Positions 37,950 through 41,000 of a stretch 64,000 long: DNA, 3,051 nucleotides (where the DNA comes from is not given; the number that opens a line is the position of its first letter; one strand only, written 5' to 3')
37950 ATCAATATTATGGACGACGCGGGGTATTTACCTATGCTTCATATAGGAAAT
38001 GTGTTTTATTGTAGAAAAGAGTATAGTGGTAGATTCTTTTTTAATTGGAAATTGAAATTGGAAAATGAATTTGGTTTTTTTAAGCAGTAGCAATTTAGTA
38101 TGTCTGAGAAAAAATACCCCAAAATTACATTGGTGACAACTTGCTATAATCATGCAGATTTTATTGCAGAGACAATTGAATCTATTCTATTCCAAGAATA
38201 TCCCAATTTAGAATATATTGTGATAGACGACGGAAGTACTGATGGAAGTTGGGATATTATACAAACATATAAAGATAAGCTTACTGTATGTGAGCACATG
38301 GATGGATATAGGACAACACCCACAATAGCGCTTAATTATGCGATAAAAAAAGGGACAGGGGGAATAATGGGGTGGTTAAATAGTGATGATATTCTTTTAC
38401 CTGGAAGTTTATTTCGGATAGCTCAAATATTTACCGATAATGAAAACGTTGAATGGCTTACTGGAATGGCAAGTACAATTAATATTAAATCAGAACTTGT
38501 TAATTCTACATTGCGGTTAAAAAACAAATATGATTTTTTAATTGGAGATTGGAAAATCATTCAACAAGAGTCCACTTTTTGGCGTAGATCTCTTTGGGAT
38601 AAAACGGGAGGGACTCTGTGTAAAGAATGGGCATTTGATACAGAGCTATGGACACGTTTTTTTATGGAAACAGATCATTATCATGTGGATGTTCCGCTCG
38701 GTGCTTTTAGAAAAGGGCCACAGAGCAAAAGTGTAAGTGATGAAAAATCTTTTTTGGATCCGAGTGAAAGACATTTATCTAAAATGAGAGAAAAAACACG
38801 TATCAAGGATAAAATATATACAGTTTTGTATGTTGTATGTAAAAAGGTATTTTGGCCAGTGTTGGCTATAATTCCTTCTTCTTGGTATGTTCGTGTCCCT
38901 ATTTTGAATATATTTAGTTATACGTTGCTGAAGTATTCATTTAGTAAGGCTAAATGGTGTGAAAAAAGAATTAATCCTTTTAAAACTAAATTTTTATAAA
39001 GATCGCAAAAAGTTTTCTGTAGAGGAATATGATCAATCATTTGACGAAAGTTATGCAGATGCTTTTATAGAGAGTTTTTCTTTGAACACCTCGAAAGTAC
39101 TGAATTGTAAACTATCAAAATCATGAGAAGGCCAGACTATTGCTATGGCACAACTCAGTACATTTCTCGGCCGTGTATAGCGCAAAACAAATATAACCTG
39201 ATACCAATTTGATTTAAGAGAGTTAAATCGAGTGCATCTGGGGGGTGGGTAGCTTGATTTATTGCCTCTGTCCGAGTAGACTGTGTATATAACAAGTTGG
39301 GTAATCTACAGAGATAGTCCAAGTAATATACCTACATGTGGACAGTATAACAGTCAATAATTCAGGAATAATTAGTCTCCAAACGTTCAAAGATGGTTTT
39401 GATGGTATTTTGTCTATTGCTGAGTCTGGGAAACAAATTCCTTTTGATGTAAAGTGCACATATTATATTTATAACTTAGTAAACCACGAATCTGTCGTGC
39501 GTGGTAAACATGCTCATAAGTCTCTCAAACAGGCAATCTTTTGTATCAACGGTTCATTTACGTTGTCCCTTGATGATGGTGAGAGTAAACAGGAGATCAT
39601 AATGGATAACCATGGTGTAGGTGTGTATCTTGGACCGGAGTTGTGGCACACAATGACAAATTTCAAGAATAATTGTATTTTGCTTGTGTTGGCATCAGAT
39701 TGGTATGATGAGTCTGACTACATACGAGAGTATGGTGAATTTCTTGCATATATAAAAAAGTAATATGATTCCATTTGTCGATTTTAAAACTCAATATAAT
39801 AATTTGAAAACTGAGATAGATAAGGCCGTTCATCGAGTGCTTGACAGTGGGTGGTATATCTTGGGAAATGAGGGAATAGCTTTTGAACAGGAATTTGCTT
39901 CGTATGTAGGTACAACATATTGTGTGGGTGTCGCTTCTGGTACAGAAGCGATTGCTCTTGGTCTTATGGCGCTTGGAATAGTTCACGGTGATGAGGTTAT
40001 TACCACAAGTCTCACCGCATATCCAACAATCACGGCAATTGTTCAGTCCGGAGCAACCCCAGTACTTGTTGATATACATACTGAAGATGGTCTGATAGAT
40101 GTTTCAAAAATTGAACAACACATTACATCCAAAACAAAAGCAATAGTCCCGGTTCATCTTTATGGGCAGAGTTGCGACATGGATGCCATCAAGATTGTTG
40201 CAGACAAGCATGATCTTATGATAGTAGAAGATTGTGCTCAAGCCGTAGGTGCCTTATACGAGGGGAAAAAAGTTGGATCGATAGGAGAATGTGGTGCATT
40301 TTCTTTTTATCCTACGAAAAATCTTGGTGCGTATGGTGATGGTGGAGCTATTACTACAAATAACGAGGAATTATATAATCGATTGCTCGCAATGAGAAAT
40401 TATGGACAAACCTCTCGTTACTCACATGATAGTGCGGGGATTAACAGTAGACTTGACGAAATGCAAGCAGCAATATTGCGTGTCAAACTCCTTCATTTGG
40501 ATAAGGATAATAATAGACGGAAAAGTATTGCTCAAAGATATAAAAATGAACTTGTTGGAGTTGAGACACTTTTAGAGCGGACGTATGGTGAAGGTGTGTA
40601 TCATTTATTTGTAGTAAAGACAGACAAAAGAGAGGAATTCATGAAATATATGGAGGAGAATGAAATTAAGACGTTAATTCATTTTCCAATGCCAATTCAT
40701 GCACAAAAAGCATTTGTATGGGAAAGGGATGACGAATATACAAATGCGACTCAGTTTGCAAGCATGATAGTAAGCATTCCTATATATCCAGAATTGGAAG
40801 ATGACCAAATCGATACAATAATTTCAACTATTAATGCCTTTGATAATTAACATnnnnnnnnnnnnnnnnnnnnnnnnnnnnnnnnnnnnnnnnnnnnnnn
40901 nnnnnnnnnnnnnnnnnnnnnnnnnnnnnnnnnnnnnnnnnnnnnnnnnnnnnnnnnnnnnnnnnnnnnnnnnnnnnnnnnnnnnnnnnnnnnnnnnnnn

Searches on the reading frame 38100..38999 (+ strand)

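Call 3: search_protein_families(library=pfam, proteins=[window:38100-38999:+], max_evalue=0.01)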
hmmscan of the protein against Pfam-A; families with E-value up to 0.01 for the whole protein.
window:38100-38999:+ (299 aa): 3 families
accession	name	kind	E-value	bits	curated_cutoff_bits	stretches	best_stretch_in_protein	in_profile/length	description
PF00535.33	Glycos_transf_2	-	1.8e-22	80.5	23.3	1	11-126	2-119/168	Glycosyl transferase family 2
PF13641.12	Glyco_tranf_2_3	-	6e-11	43.2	27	1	7-140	1-138/230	Glycosyltransferase like family 2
PF10111.15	Glyco_tranf_2_2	-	0.00027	21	27.3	1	16-112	7-107/276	Glycosyltransferase like family 2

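Call 4: search_protein_families(library=ncbifam, proteins=[window:38100-38999:+], max_evalue=0.01)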
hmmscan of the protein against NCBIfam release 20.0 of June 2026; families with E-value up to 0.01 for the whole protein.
window:38100-38999:+ (299 aa): 15 families
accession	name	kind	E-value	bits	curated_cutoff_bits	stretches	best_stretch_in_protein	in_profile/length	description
TIGR03937.1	PgaC_IcaA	equivalog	2e-15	56.6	422.3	1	3-133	41-171/407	poly-beta-1,6-N-acetyl-D-glucosamine synthase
NF047683.1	TeichurnBiosyTuaG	equivalog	7.2e-15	55.3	400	1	4-118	3-118/252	teichuronic acid biosynthesis protein TuaG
NF007482.0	PRK10073.1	equivalog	7.4e-15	54.8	423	1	4-110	3-109/334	glycosyltransferase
NF053739.1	GlytfEpsEBac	equivalog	6.5e-13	48.3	450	1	7-117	1-113/265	glycosyltransferase EpsE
TIGR03111.1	glyc2_xrt_Gpos1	hypoth_equivalog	1.9e-12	46.7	363.95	1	4-140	46-186/439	TIGR03111 family XrtG-associated glycosyltransferase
NF050050.1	ProtGlycPglI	equivalog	3.8e-10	39.6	500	1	7-108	2-105/306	GalNAc(5)-diNAcBac-PP-undecaprenol beta-1,3-glucosyltransferase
NF038299.1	EPS_HpsN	equivalog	1.5e-09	37.3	425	1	7-122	1-117/317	hormogonium polysaccharide biosynthesis glycosyltransferase HpsN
TIGR03469.1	HpnB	hypoth_equivalog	3.2e-08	33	379.25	1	3-61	40-99/386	hopene-associated glycosyltransferase HpnB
TIGR04283.1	glyco_like_mftF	equivalog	3.5e-06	26.8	182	1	10-162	2-150/221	TIGR04283 family arsenosugar biosynthesis glycosyltransferase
NF041875.1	EPS_EpsD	equivalog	1.1e-05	25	370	1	11-97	3-90/325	exopolysaccharide biosynthesis glycosyltransferase EpsD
NF007453.0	PRK10018.1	equivalog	2.5e-05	24.1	382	1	5-103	4-103/280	colanic acid biosynthesis glycosyltransferase WcaA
TIGR04017.1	WcaA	equivalog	0.0001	22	495.75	1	5-102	3-101/279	colanic acid biosynthesis glycosyltransferase WcaA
NF041394.1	GtaseAglG_Halo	equivalog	0.00037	19.9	440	1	13-101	9-97/304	glucosyl-dolichyl phosphate glucuronosyltransferase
NF038302.1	EPS_HpsE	equivalog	0.0005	19.1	300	1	9-99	3-99/307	hormogonium polysaccharide biosynthesis glycosyltransferase HpsE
TIGR03965.1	mycofact_glyco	equivalog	0.0027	16.6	280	1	4-114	71-182/467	mycofactocin biosynthesis glycosyltransferase MftF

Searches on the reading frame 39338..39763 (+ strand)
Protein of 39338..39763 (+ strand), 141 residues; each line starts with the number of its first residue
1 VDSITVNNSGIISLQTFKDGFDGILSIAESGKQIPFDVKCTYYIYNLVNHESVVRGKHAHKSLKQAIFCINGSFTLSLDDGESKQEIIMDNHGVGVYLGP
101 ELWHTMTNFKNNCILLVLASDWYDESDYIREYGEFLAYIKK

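Call 3: search_protein_families(library=pfam, proteins=[window:39338-39763:+], max_evalue=0.01)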
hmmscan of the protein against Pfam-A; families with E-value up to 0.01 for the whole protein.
window:39338-39763:+ (141 aa): 1 family
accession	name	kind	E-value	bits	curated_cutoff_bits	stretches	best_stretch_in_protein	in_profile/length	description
PF05523.17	FdtA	-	1.8e-42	144.6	23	1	8-139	2-130/131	WxcM-like, C-terminal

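Call 4: search_protein_families(library=ncbifam, proteins=[window:39338-39763:+], max_evalue=0.01)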
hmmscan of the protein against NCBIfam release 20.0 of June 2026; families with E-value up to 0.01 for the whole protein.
window:39338-39763:+ (141 aa): 1 family
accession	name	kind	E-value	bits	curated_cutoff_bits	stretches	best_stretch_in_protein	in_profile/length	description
TIGR04366.1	cupin_WbuC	subfamily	0.0025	17.7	42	1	45-116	38-112/132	WbuC family cupin fold metalloprotein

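Call 69: search_solved_structures(query=window:39338-39763:+, max_evalue=0.00001, show_alignments=1)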
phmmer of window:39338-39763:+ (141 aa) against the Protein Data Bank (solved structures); distinct sequences matched with E-value up to 0.00001: 12.
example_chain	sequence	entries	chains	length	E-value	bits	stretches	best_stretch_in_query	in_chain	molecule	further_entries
2pa7_A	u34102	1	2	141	3.8e-36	127.3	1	13-141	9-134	DTDP-6-deoxy-3,4-keto-hexulose isomerase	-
2pae_A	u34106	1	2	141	3.6e-35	124.1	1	13-141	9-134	DTDP-6-deoxy-3,4-keto-hexulose isomerase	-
2pak_A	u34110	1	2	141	3.6e-35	124.1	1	13-141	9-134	DTDP-6-deoxy-3,4-keto-hexulose isomerase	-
2pam_A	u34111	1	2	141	3.5e-34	120.9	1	13-141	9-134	DTDP-6-deoxy-3,4-keto-hexulose isomerase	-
5tpu_A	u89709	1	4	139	1.1e-28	103.1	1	6-139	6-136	Putative uncharacterized protein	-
4zu7_A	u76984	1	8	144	1.4e-28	102.8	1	14-139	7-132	QdtA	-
7n67_A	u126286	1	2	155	1e-27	100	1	21-139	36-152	FdtA domain-containing protein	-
4o9e_A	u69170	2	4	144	1.3e-27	99.6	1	14-139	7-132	QdtA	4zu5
4o9g_A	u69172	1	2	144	1.2e-26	96.4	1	14-139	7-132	QdtA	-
4zu4_A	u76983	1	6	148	2.9e-26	95.3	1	19-135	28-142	WxcM-like protein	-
4mzu_A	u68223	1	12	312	1.7e-25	92.7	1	20-135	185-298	WxcM-like protein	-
5tpv_A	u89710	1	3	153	1.3e-23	86.7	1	14-135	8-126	WlaRA, TDP-fucose-3,4-ketoisomerase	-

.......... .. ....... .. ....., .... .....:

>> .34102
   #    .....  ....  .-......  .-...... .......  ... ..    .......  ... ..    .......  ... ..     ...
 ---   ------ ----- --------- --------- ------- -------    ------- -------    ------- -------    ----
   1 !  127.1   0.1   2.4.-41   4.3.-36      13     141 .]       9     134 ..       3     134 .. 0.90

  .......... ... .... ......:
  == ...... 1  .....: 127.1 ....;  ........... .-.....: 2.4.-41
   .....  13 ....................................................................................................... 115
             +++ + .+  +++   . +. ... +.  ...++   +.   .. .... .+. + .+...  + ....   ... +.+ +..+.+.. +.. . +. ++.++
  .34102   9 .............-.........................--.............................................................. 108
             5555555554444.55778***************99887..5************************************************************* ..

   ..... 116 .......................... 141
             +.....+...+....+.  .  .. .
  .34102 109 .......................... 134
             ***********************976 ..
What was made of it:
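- On FdtA/QdtA 3,4-ketoisomerases (PF05523): FdtA 2pa7 matches at E 3.8e-36 and the RGKHAHK motif aligns to RGFHAHK (calls 3, 69).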

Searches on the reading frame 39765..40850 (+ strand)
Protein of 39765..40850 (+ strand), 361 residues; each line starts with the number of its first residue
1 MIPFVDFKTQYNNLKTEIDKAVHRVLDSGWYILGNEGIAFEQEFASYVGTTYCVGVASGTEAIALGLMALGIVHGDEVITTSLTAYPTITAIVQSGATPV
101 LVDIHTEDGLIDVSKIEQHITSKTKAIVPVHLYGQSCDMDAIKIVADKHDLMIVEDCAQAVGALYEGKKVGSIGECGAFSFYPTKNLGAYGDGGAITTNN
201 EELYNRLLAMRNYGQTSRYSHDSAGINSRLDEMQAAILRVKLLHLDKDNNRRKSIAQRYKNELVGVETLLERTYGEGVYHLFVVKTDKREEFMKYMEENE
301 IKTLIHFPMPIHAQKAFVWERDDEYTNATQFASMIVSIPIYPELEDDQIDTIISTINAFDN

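Call 3: search_protein_families(library=pfam, proteins=[window:39765-40850:+], max_evalue=0.01)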
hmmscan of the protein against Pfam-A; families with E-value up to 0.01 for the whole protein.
window:39765-40850:+ (361 aa): 4 families
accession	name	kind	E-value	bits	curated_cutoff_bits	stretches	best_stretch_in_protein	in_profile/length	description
PF01041.23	DegT_DnrJ_EryC1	-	8.8e-117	390.8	19.8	1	14-356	3-359/360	DegT/DnrJ/EryC1/StrS aminotransferase family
PF01053.26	Cys_Met_Meta_PP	-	5.2e-06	25.7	27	1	39-171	56-188/381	Cys/Met metabolism PLP-dependent enzyme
PF00266.25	Aminotran_5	-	8.4e-05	22.1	21.5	1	57-162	68-181/371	Aminotransferase class-V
PF01212.27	Beta_elim_lyase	-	0.00071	19.4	27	1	39-164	36-176/288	Beta-eliminating lyase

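Call 4: search_protein_families(library=ncbifam, proteins=[window:39765-40850:+], max_evalue=0.01)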
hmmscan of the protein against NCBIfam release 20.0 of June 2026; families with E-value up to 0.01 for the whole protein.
window:39765-40850:+ (361 aa): 32 families (the best 25 are shown)
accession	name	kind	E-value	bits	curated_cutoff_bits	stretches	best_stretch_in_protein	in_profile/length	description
TIGR03588.1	PseC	equivalog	2.1e-71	240.9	423.5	1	20-357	15-377/380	UDP-4-amino-4,6-dideoxy-N-acetyl-beta-L-altrosamine transaminase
NF008658.2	PRK11658.1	equivalog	3.5e-68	230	631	1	20-357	18-374/379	UDP-4-amino-4-deoxy-L-arabinose aminotransferase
NF008687.0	PRK11706.1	equivalog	1.8e-64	217.9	375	1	42-359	38-373/375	dTDP-4-amino-4,6-dideoxygalactose transaminase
TIGR04181.1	NHT_00031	hypoth_equivalog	6.3e-59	199.6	420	1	13-339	7-357/359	LegC family aminotransferase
TIGR02379.1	ECA_wecE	subfamily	1.4e-53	182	434.85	1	44-357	40-372/376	dTDP-4-amino-4,6-dideoxy-D-glucose transaminase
TIGR04427.1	PLP_DesI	equivalog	2.4e-52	178.4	650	1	22-356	38-379/390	dTDP-4-dehydro-6-deoxyglucose aminotransferase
NF011936.0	PRK15407.1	equivalog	2.6e-51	174.7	423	2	16-215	47-252/440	lipopolysaccharide biosynthesis protein RfbH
NF005744.0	PRK07568.1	subfamily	1.1e-06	27.7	389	1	57-174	95-218/398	pyridoxal phosphate-dependent aminotransferase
NF004975.0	PRK06348.1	equivalog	5.5e-06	25.6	549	1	53-156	92-201/384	pyridoxal phosphate-dependent aminotransferase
TIGR01977.1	am_tr_V_EF2568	hypoth_equivalog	5.8e-06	25.6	377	1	60-164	72-181/376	cysteine desulfurase family protein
NF006488.0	PRK08912.1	equivalog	7.5e-06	25.1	498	1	56-156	92-198/387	aminotransferase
NF006095.0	PRK08247.1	equivalog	8.1e-06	24.8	585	1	41-213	59-228/369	methionine biosynthesis PLP-dependent protein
NF005816.0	PRK07682.1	equivalog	9.8e-06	24.4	620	1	56-159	96-205/390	aminotransferase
NF002878.0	PRK03321.1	subfamily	1.3e-05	24.1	374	1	42-128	64-150/352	histidinol-phosphate transaminase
TIGR01328.1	met_gam_lyase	equivalog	4.2e-05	22.6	549.7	1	40-171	64-195/391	methionine gamma-lyase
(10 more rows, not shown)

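Call 68: search_solved_structures(query=window:39765-40850:+, max_evalue=1e-30)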
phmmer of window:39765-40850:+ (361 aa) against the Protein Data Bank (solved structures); distinct sequences matched with E-value up to 1e-30: 42.
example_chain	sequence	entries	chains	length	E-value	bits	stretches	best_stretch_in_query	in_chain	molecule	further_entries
7b0d_A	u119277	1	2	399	8.7e-114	383.1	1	1-358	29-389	Glutamine--scyllo-inositol transaminase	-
2oga_A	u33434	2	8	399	8e-99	333.9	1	2-356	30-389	Transaminase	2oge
3frk_A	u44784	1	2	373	4.9e-95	321.4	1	2-359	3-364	QdtB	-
7n63_A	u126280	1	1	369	1.8e-92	313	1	1-359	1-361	Putative aminotransferase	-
5u1z_A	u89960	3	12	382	3.5e-88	298.9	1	4-357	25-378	Putative aminotransferase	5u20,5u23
5u21_A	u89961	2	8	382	2.4e-87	296.1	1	4-357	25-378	Putative aminotransferase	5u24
3nyu_A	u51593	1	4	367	2.6e-75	256.6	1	1-356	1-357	Aminotransferase WbpE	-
3nu7_A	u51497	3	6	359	3.4e-75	256.2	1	1-354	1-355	Aminotransferase WbpE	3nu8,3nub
3nys_A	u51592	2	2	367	1.8e-74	253.8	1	1-356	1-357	Aminotransferase WbpE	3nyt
8e75_A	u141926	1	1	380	5.9e-71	242.2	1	1-354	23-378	DegT/DnrJ/EryC1/StrS aminotransferase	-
8e77_A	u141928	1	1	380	5.9e-71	242.2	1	1-354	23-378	DegT/DnrJ/EryC1/StrS aminotransferase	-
3uwc_A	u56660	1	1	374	5.4e-62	212.8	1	10-359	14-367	Nucleotide-sugar aminotransferase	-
4qgr_A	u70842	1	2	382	5e-55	189.8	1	3-359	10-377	DegT/DnrJ/EryC1/StrS aminotransferase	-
3bn1_A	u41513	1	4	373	3e-54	187.3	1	25-354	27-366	Perosamine synthetase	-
3dr7_A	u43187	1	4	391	3.5e-54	187.1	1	25-354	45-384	Putative perosamine synthetase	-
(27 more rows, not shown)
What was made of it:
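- On Arn pathway: The aminotransferase groups with 3-aminotransferases (call 68).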
